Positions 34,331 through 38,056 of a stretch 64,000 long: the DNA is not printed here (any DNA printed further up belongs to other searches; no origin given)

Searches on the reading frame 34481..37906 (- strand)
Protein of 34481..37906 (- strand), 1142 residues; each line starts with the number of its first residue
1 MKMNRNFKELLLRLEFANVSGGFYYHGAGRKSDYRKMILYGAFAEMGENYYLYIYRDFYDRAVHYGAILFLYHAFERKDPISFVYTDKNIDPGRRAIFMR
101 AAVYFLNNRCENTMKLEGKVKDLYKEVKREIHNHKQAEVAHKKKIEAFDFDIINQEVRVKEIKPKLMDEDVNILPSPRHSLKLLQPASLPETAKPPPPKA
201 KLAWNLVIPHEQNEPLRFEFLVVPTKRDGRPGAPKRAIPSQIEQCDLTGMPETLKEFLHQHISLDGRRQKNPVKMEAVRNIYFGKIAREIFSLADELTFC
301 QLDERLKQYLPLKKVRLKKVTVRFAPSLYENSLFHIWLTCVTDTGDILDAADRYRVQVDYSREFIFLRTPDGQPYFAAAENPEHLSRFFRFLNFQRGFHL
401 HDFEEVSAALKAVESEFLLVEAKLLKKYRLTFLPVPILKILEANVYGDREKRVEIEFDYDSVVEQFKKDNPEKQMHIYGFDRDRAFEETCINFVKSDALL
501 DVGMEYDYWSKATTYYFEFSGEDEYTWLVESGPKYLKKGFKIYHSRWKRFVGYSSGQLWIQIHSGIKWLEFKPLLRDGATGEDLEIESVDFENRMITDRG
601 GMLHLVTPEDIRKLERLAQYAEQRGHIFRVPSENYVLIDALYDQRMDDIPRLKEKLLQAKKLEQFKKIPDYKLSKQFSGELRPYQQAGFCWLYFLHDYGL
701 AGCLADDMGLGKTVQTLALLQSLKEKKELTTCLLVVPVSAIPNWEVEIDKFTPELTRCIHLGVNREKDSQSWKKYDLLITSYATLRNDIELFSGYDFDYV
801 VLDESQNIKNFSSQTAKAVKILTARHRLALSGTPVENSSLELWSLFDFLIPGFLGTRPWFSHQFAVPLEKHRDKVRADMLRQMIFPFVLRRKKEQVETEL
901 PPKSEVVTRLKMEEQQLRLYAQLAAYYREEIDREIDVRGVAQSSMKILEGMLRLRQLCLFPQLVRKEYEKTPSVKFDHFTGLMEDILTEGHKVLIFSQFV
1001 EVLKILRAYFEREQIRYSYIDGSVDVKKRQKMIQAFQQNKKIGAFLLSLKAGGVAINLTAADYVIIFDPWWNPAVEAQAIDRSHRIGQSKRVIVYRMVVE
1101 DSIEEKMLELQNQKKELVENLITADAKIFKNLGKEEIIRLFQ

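Call 76: search_protein_families(library=pfam, proteins=[window:34481-37906:-], max_evalue=0.0001)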
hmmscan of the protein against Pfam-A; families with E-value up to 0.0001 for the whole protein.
window:34481-37906:- (1142 aa): 5 families
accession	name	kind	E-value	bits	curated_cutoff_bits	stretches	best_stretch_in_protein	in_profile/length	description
PF00176.29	SNF2-rel_dom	-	6.8e-72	242.4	24.9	1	684-962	1-289/290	SNF2-related domain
PF00271.37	Helicase_C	-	1.1e-23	84.1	23.5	1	985-1087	8-110/110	Helicase conserved C-terminal domain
PF04851.21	ResIII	-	8.5e-10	39.2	22.5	1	680-835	3-163/164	Type III restriction enzyme, res subunit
PF00270.35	DEAD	-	4.8e-06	26.8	26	1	707-836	22-162/167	DEAD/DEAH box helicase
PF16203.11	ERCC3_RAD25_C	-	4.1e-05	23.4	27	0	981-1068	51-132/248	ERCC3/RAD25/XPB C-terminal helicase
